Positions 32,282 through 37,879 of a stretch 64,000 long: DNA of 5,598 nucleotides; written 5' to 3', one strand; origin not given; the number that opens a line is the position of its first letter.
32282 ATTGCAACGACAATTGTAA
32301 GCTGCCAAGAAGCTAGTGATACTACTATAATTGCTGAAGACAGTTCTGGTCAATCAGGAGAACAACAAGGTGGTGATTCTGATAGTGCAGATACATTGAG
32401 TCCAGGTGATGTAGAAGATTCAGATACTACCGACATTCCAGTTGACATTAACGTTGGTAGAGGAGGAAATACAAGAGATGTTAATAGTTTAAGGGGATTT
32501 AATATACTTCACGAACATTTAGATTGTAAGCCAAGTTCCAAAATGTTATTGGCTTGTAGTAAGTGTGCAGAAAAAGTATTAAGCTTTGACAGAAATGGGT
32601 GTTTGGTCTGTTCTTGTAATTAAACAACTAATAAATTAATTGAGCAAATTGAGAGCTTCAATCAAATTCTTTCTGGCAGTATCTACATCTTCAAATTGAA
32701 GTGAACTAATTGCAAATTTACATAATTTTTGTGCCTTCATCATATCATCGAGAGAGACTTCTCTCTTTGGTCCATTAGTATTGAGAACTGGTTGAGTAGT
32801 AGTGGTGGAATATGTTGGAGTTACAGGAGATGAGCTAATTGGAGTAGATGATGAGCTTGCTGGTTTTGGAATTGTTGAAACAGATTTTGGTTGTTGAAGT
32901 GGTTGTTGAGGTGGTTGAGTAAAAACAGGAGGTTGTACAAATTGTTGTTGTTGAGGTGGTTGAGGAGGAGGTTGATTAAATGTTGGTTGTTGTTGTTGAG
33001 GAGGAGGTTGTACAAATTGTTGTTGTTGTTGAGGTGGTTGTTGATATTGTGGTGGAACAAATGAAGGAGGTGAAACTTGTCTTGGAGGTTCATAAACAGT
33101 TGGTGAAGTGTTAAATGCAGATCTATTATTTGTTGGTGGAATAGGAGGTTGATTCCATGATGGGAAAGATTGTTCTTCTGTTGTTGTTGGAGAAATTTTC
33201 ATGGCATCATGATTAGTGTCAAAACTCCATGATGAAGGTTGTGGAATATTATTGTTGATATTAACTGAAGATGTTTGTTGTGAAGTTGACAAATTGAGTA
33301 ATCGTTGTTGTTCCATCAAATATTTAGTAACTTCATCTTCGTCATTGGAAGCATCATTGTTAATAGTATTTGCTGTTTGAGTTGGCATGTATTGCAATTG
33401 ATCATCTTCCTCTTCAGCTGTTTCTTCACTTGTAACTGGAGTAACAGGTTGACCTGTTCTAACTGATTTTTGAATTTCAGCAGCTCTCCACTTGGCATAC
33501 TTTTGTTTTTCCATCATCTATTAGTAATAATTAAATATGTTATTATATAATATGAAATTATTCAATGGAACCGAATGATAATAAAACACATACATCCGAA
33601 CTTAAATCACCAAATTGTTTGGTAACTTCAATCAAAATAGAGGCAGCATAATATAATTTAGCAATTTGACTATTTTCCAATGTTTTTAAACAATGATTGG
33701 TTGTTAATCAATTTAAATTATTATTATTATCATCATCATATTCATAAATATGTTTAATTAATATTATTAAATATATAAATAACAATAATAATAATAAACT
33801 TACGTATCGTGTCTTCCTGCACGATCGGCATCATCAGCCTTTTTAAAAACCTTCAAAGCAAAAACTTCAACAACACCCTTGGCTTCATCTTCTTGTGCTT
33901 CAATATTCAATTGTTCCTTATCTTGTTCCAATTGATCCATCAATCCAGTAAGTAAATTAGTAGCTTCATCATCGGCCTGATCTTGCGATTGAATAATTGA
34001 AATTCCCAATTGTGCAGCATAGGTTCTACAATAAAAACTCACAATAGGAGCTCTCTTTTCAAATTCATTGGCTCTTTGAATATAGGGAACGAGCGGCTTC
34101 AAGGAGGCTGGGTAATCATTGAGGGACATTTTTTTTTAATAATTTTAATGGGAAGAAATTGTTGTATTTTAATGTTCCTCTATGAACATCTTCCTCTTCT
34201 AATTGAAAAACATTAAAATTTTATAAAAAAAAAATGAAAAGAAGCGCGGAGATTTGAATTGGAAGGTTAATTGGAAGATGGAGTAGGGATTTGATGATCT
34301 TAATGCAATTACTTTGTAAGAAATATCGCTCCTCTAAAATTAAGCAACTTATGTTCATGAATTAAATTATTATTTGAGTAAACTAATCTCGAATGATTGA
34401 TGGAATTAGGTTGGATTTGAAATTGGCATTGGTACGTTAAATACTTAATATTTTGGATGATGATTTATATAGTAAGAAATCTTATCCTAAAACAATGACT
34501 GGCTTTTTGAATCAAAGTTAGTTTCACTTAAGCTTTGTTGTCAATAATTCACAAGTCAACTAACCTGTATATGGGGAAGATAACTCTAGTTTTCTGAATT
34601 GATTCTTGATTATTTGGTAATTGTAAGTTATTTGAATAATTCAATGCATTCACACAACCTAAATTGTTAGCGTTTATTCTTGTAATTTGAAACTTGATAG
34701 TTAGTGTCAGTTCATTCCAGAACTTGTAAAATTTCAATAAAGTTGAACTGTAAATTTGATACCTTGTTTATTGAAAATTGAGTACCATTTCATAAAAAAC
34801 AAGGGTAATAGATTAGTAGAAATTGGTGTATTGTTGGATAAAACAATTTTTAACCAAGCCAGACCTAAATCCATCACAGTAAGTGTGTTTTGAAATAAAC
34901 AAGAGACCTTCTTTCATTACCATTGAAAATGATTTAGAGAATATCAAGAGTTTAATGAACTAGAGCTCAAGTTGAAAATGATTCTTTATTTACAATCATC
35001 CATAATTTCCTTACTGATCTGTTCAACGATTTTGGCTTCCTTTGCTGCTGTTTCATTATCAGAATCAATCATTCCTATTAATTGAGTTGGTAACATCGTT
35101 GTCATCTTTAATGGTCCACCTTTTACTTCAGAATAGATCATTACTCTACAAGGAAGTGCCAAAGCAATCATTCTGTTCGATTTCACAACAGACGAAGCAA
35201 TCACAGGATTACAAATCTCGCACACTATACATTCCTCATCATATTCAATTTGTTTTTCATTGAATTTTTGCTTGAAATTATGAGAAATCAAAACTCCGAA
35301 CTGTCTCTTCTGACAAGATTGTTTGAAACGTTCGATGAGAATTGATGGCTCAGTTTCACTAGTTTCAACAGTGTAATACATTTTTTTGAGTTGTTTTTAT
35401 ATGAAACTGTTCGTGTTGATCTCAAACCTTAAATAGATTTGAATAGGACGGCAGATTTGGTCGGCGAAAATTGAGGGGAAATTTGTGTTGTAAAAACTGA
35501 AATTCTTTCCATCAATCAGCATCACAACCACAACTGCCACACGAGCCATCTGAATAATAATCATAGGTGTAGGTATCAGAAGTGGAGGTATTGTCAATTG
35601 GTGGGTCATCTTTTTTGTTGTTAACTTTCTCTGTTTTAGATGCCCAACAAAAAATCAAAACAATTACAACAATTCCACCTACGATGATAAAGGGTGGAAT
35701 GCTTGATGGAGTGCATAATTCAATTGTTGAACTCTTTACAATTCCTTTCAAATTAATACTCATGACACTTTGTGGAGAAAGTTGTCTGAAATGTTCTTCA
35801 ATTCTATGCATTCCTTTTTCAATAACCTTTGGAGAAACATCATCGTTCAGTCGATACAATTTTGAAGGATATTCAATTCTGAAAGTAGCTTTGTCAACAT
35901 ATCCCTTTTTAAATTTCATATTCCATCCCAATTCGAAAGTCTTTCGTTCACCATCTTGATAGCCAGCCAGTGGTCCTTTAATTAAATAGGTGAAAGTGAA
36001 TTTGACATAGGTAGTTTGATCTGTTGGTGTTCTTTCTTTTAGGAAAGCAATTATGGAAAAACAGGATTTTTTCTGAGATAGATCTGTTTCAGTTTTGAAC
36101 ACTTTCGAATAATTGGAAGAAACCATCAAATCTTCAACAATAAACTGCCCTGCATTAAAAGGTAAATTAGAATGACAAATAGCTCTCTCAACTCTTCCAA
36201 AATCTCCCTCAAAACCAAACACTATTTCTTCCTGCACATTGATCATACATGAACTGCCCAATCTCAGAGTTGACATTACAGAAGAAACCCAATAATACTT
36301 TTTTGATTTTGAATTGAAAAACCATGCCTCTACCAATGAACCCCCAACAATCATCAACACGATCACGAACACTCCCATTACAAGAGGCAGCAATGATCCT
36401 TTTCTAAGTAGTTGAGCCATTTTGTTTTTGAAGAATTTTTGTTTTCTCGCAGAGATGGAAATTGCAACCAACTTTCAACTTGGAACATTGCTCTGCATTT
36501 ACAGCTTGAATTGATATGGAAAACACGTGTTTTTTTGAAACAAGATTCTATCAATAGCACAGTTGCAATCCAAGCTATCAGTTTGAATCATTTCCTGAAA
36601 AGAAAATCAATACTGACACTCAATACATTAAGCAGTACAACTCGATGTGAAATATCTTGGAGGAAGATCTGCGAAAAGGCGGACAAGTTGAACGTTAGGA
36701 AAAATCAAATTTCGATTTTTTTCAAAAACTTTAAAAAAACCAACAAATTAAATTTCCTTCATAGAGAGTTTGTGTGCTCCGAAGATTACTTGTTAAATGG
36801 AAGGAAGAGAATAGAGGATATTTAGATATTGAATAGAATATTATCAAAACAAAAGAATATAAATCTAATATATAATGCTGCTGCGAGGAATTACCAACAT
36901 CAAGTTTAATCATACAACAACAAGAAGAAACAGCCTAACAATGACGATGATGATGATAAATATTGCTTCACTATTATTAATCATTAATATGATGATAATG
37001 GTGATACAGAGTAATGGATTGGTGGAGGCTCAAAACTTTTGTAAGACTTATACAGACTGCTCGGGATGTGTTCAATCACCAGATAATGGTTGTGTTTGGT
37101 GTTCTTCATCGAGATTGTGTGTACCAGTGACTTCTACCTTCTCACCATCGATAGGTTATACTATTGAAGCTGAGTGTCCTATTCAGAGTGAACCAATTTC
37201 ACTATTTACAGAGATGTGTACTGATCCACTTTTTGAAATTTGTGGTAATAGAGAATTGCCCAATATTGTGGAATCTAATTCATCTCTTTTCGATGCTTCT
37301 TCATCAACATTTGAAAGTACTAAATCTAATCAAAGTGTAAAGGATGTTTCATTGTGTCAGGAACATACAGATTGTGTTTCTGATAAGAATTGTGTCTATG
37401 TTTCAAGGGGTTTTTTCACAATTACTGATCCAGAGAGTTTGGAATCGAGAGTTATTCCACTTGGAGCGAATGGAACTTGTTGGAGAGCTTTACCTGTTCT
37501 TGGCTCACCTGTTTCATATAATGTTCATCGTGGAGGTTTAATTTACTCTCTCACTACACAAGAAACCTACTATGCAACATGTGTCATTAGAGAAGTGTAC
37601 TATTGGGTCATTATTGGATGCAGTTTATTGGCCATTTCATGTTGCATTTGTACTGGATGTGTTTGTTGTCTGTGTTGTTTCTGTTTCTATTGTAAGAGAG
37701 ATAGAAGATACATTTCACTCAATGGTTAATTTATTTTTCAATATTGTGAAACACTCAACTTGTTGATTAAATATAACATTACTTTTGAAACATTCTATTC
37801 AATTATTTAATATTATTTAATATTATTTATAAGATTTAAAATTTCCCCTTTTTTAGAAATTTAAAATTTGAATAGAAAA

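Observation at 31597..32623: Head-to-head pair of antistasin-like cysteine-rich secreted protein genes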

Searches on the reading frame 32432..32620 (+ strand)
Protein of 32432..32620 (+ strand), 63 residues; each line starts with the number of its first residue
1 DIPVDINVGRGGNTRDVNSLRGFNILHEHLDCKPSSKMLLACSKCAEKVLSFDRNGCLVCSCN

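Call 27: search_protein_families(library=pfam, proteins=[window:32432-32620:+], max_evalue=10)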
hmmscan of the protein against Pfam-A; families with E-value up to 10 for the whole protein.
window:32432-32620:+ (63 aa): 0 families

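Call 31: search_protein_representatives(alignment_id=A2)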
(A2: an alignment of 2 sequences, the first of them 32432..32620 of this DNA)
Query: 2 sequences, 67 profile positions. Proteins with E-value up to 0.001 (for the whole library): 11; up to 1e-10: 3; up to 1e-30: 2. The best 11 are listed.
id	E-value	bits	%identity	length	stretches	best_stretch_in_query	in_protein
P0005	3.3e-33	129.8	-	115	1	1-67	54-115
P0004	4.2e-33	129.5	-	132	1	1-67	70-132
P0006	2.0e-11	60.1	-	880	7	38-66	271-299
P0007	4.8e-10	55.7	-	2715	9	42-65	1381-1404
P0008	2.9e-06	43.6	-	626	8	9-22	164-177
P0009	2.9e-05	40.4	-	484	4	37-65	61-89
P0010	6.2e-05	39.3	-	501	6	11-47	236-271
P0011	1.5e-04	38.1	-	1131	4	3-48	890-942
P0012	4.6e-04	36.5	-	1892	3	45-65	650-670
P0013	4.6e-04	36.5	-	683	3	49-67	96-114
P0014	7.6e-04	35.8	-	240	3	37-64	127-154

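Call 33: search_protein_families(library=pfam, proteins=[P0006, P0007, P0008, P0009, P0010, P0011, P0012, P0013, P0014], max_evalue=0.01)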
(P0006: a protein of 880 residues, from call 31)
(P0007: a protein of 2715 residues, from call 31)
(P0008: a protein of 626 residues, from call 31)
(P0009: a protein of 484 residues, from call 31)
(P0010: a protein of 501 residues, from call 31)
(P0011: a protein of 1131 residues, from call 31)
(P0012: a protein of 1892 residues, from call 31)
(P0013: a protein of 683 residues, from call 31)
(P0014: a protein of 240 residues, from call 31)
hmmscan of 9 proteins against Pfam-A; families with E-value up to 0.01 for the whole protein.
P0006 (880 aa): 29 families (the best 25 are shown)
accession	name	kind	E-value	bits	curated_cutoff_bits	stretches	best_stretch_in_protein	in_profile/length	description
PF00069.31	Pkinase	-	3.3e-49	168.1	31.7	1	532-774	1-256/263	Protein kinase domain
PF13570.13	Beta-prop_ACSF4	-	1.9e-38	133.1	133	2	106-340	16-255/329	Beta-alanine-activating enzyme, beta-propeller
PF00400.38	WD40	-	2e-37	126.4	27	5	255-290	3-39/39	WD domain, G-beta repeat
PF07714.23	PK_Tyr_Ser-Thr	-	4.4e-34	118.4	23.1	1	536-770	5-249/258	Protein tyrosine and serine/threonine kinase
PF13360.13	PQQ_2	-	4.8e-32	111.9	27.6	4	120-259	4-144/233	Outer membrane protein assembly factor BamB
PF23414.1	Beta-prop_EML_2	-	1.6e-30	106.8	90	4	5-86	27-110/266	Echinoderm microtubule-associated protein second beta-propeller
PF25174.1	Beta-prop_THOC3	-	8.7e-27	94.2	305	2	100-334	5-241/272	THOC3 beta-propeller domain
PF18975.6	DUF5711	-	3.9e-26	92.5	26.3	5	198-319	34-156/344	Family of unknown function (DUF5711)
PF25173.1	Beta-prop_WDR3_1st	-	1.6e-25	90.3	154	4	11-165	24-183/184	WDR3 first beta-propeller domain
PF25292.1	Beta-prop_CGLA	-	7e-24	85.3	26.8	4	246-308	56-121/316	Lambda-carrageenase beta-propeller domain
PF24807.1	WD40_CDC20-Fz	-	1.3e-18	67.8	200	3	11-127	44-165/292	CDC20/Fizzy WD40 domain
PF24814.1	WD40_Prp19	-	9.5e-18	64.7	320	2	15-196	89-279/281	Prp19 WD40 domain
PF24817.1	WD40_WDHD1_1st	-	8e-15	55.2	109.9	2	140-291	89-251/291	WDHD1 first WD40 domain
PF24796.1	WDR55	-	1.7e-12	47.4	200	0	19-91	9-87/296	WDR55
PF25172.1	Beta-prop_WDR3_2nd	-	2e-11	44.1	140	2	19-166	135-288/293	WDR3 second beta-propeller domain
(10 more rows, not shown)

P0007 (2715 aa): 8 families
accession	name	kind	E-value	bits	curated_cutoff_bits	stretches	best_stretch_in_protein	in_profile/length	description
PF13385.13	Laminin_G_3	-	6.5e-85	283.3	27.6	3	693-846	1-150/151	Concanavalin A-like lectin/glucanases superfamily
PF02494.22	HYR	-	5.4e-09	36.7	21.7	1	1158-1234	4-81/81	HYR domain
PF02210.31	Laminin_G_2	-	5.1e-07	30.7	22.9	0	118-194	38-123/126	Laminin G domain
PF18962.6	Por_Secre_tail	-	9e-07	29.5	27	1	2640-2707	2-70/75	Secretion system C-terminal sorting domain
PF23237.1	HYR_4C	-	2.2e-05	25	27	1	1100-1147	17-66/73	HYR-like domain with 4 cysteines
PF07953.20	Toxin_R_bind_N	-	0.00055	20.1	23.8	0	351-404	18-70/191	Clostridium neurotoxin, N-terminal receptor binding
PF13895.12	Ig_2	-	0.0026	18.4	27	1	291-357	11-79/79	Immunoglobulin domain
PF16820.11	PKD_3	-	0.0056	17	26.3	0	2213-2249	29-65/68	PKD-like domain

P0008 (626 aa): 2 families
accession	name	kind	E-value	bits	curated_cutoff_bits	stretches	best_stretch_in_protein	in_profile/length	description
PF17342.7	DUF5372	-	2e-07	31.4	25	0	159-188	30-59/78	Family of unknown function (DUF5372)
PF24115.1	DUF7389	-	0.00032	21.2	27.8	0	165-179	20-34/67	Domain of unknown function (DUF7389)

P0009 (484 aa): 28 families (the best 25 are shown)
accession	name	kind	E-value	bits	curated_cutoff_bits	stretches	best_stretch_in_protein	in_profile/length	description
PF13360.13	PQQ_2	-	9.5e-29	101.1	27.6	4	202-436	3-213/233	Outer membrane protein assembly factor BamB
PF18975.6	DUF5711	-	2.3e-26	93.3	26.3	4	237-380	18-156/344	Family of unknown function (DUF5711)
PF23414.1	Beta-prop_EML_2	-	2.2e-24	86.7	90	2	42-154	30-145/266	Echinoderm microtubule-associated protein second beta-propeller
PF13570.13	Beta-prop_ACSF4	-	3.3e-23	83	133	3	43-137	40-136/329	Beta-alanine-activating enzyme, beta-propeller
PF00400.38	WD40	-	2.2e-22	78.9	27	1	55-81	13-39/39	WD domain, G-beta repeat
PF25174.1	Beta-prop_THOC3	-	3.3e-18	66.1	305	1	214-383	73-233/272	THOC3 beta-propeller domain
PF25292.1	Beta-prop_CGLA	-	1.6e-14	54.6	26.8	1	51-128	29-110/316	Lambda-carrageenase beta-propeller domain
PF12894.13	ANAPC4_WD40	-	2.1e-11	44.4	22.9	0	302-366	16-83/91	Anaphase-promoting complex subunit 4 WD40 domain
PF23411.1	Beta-prop_Vps41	-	3e-11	43.7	33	0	101-154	22-76/332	Vps42 beta-propeller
PF24807.1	WD40_CDC20-Fz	-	3.3e-11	43.5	200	2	214-357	33-171/292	CDC20/Fizzy WD40 domain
PF24817.1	WD40_WDHD1_1st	-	1.6e-10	41.1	109.9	1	54-121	87-156/291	WDHD1 first WD40 domain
PF24814.1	WD40_Prp19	-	2.8e-10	40.2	320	2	55-154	179-281/281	Prp19 WD40 domain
PF23389.1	Beta-prop_WDR19_1st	-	5.4e-10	39.2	27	1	299-383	16-101/325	WDR19 first beta-propeller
PF24805.1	EIF3I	-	8e-10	38.8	200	1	162-262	33-126/324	EIF3I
PF07676.18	PD40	-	4e-08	33.4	20.9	0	320-337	7-24/38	WD40-like Beta Propeller Repeat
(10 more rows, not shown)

P0010 (501 aa): 6 families
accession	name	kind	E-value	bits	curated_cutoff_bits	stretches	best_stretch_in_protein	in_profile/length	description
PF10727.15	Rossmann-like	-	1.1e-09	38.6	23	0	257-287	65-97/131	Rossmann-like domain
PF24367.1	DUF7523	-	3.1e-05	24.7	27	0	161-221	96-156/158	Family of unknown function (DUF7523)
PF02834.22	LigT_PEase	-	5.5e-05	23.7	23.3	0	39-66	39-66/87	LigT like Phosphoesterase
PF25194.1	DPC3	-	0.00085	19.5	27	0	384-417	16-49/196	Diatom pyrenoid component 3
PF05193.26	Peptidase_M16_C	-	0.0058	17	23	0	33-57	16-40/181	Peptidase M16 inactive domain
PF24629.1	STATB_N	-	0.0087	16.7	27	0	85-154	4-73/139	Signal transducer and activator of transcription b N-terminal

P0011 (1131 aa): 14 families
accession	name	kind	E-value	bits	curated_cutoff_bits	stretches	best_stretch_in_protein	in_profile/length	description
PF12796.13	Ank_2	-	1.5e-63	211.8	27.3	5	117-212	1-90/90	Ankyrin repeats (3 copies)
PF00023.36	Ank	-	1.4e-57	188.8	21.1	5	113-143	2-32/33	Ankyrin repeat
PF13637.12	Ank_4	-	6.4e-46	153.8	22.7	6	119-166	3-50/50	Ankyrin repeats (many copies)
PF13606.12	Ank_3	-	2e-41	135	22.3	3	183-209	3-29/30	Ankyrin repeat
PF13857.12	Ank_5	-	1.3e-38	131.1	27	4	99-153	1-56/56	Ankyrin repeats (many copies)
PF24521.3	Ank_KRIT1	-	3.4e-15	56.5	80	2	22-101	21-106/149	KRIT1 ankyrin-repeats domain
PF23745.1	ANK_LRRK2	-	2.9e-13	50.3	27.5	1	181-269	30-114/130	LRRK2 ANK repeat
PF02836.23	Glyco_hydro_2_C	-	3.3e-07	30.2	21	0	712-804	170-269/302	Glycosyl hydrolases family 2, TIM barrel domain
PF19074.5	DUF5770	-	4.3e-07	30.5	25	0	620-646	33-59/132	Family of unknown function (DUF5770)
PF12423.13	KIF1B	-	0.00024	21.7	22.2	0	715-738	1-26/46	Kinesin protein 1B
PF07299.16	EF-G-binding_N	-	0.00037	21.3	27.1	0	676-720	29-76/83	Elongation factor G-binding protein, N-terminal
PF06363.16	Picorna_P3A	-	0.00055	20.2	25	0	911-942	36-67/98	Picornaviridae P3A protein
PF12776.13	Myb_DNA-bind_3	-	0.00063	21.1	23.6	0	759-811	22-76/96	Myb/SANT-like DNA-binding domain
PF21924.1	XRCC4_CC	-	0.0032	18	27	0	731-778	23-65/78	XRCC4 coiled-coil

P0012 (1892 aa): 3 families
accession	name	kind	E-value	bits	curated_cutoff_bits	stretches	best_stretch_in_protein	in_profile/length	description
PF19076.6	CshA_repeat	-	1.5e-17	64.6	27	0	1334-1373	29-67/103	Surface adhesin CshA repetitive domain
PF18962.6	Por_Secre_tail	-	6e-11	42.9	27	1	1819-1891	3-75/75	Secretion system C-terminal sorting domain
PF19408.5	PKD_6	-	1.6e-05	25.6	25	1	556-632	5-78/82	PKD-like domain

P0013 (683 aa): 31 families (the best 25 are shown)
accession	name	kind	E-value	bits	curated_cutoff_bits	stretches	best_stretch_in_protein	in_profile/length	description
PF00400.38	WD40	-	2e-25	88.6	27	2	296-330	4-39/39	WD domain, G-beta repeat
PF13570.13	Beta-prop_ACSF4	-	1.8e-22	80.6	133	2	227-345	56-177/329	Beta-alanine-activating enzyme, beta-propeller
PF13360.13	PQQ_2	-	1e-20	74.9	27.6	2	231-380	32-186/233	Outer membrane protein assembly factor BamB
PF18975.6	DUF5711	-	1e-19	71.4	26.3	2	232-322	65-159/344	Family of unknown function (DUF5711)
PF25174.1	Beta-prop_THOC3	-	1.1e-18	67.7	305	2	224-362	92-233/272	THOC3 beta-propeller domain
PF23414.1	Beta-prop_EML_2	-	3.9e-18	66.2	90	2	252-362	31-144/266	Echinoderm microtubule-associated protein second beta-propeller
PF25292.1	Beta-prop_CGLA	-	2.9e-12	47.1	26.8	1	50-111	48-110/316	Lambda-carrageenase beta-propeller domain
PF23389.1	Beta-prop_WDR19_1st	-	1.5e-11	44.4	27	1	230-332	8-111/325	WDR19 first beta-propeller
PF23411.1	Beta-prop_Vps41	-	2.1e-11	44.1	33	1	284-365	36-118/332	Vps42 beta-propeller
PF24817.1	WD40_WDHD1_1st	-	1.6e-09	37.9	109.9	1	236-375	60-198/291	WDHD1 first WD40 domain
PF24807.1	WD40_CDC20-Fz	-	5.7e-09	36.1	200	0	222-249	137-164/292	CDC20/Fizzy WD40 domain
PF24814.1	WD40_Prp19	-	2e-08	34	320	1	170-361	93-279/281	Prp19 WD40 domain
PF22701.2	Mala_s_1-like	-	1.4e-06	28.7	27.5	0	45-92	98-148/195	Mal s 1 allergenic protein-like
PF24805.1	EIF3I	-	1.5e-06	28.1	200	1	266-360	16-111/324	EIF3I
PF12894.13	ANAPC4_WD40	-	4.5e-06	27.2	22.9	0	280-336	13-73/91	Anaphase-promoting complex subunit 4 WD40 domain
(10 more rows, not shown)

P0014 (240 aa): 30 families (the best 25 are shown)
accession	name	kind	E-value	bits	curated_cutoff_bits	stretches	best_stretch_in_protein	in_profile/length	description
PF13570.13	Beta-prop_ACSF4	-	2.6e-17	63.7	133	2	95-186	23-118/329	Beta-alanine-activating enzyme, beta-propeller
PF25292.1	Beta-prop_CGLA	-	4.7e-16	59.6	26.8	3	102-152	55-108/316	Lambda-carrageenase beta-propeller domain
PF00400.38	WD40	-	1.7e-14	54.1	27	2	119-144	12-36/39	WD domain, G-beta repeat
PF13360.13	PQQ_2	-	4.3e-13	49.9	27.6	1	57-176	4-123/233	Outer membrane protein assembly factor BamB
PF23414.1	Beta-prop_EML_2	-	2.6e-11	43.8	90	1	93-186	11-108/266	Echinoderm microtubule-associated protein second beta-propeller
PF25174.1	Beta-prop_THOC3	-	2.9e-10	40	305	1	122-184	174-238/272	THOC3 beta-propeller domain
PF24817.1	WD40_WDHD1_1st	-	3.1e-09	36.9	109.9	1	42-207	13-174/291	WDHD1 first WD40 domain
PF18975.6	DUF5711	-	2.6e-08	33.9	26.3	2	91-176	27-156/344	Family of unknown function (DUF5711)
PF24814.1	WD40_Prp19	-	6.2e-07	29.2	320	1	43-180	144-281/281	Prp19 WD40 domain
PF25173.1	Beta-prop_WDR3_1st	-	2.8e-06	27.6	154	1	39-185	34-181/184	WDR3 first beta-propeller domain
PF24807.1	WD40_CDC20-Fz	-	2.8e-05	24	200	0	42-147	59-163/292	CDC20/Fizzy WD40 domain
PF25168.1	Beta-prop_WDR36-Utp21_2nd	-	5.4e-05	23.1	84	1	119-188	240-310/335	WDR36/Utp21 second beta-propeller domain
PF23381.1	Beta-prop_IFT122_1st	-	6.1e-05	22.5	28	1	112-185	4-78/350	IFT122 first beta-propeller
PF25172.1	Beta-prop_WDR3_2nd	-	0.00017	21.4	140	1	114-182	34-198/293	WDR3 second beta-propeller domain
PF22701.2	Mala_s_1-like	-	0.00044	20.5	27.5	0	56-148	62-158/195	Mal s 1 allergenic protein-like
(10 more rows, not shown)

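Call 49: find_related_loci(query=A2, collection=metagenome_contigs, flank=4000)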
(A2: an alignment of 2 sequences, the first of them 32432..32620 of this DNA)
Query A2 (63 aa) in metagenome_contigs; peptide patterns used: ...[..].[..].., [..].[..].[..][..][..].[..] (x = any residue, [..] = any of these).
578 stretches matched a pattern, but none encodes a relative of the query by tblastn (E <= 1e-3).

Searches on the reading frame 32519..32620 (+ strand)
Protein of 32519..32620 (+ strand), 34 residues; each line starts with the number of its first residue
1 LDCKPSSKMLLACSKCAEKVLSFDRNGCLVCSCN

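Call 27: search_protein_families(library=pfam, proteins=[window:32519-32620:+], max_evalue=10)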
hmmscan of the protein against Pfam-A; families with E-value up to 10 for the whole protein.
seq(34 aa): 0 families

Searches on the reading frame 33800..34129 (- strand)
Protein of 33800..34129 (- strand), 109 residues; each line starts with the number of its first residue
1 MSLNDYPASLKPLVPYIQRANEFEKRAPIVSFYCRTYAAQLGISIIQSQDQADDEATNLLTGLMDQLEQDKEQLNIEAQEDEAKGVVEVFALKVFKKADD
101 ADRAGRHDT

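Call 3: search_protein_families(library=pfam, proteins=[window:33800-34129:-], max_evalue=1)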
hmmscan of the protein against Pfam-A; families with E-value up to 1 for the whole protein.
window:33800-34129:- (109 aa): 1 family
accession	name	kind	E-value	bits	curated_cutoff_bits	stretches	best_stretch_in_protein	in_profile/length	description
PF04652.21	Vta1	-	2.1e-28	99.5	26.8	1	13-107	2-97/145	Vta1 like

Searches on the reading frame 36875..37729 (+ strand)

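Call 66: search_protein_families(library=pfam, proteins=[window:36875-37729:+], max_evalue=0.001)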
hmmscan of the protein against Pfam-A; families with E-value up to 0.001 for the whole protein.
window:36875-37729:+ (284 aa): 1 family
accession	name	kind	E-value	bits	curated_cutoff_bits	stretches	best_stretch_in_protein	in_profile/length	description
PF01437.31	PSI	-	3.2e-07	31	23.1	1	56-86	2-32/52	Plexin repeat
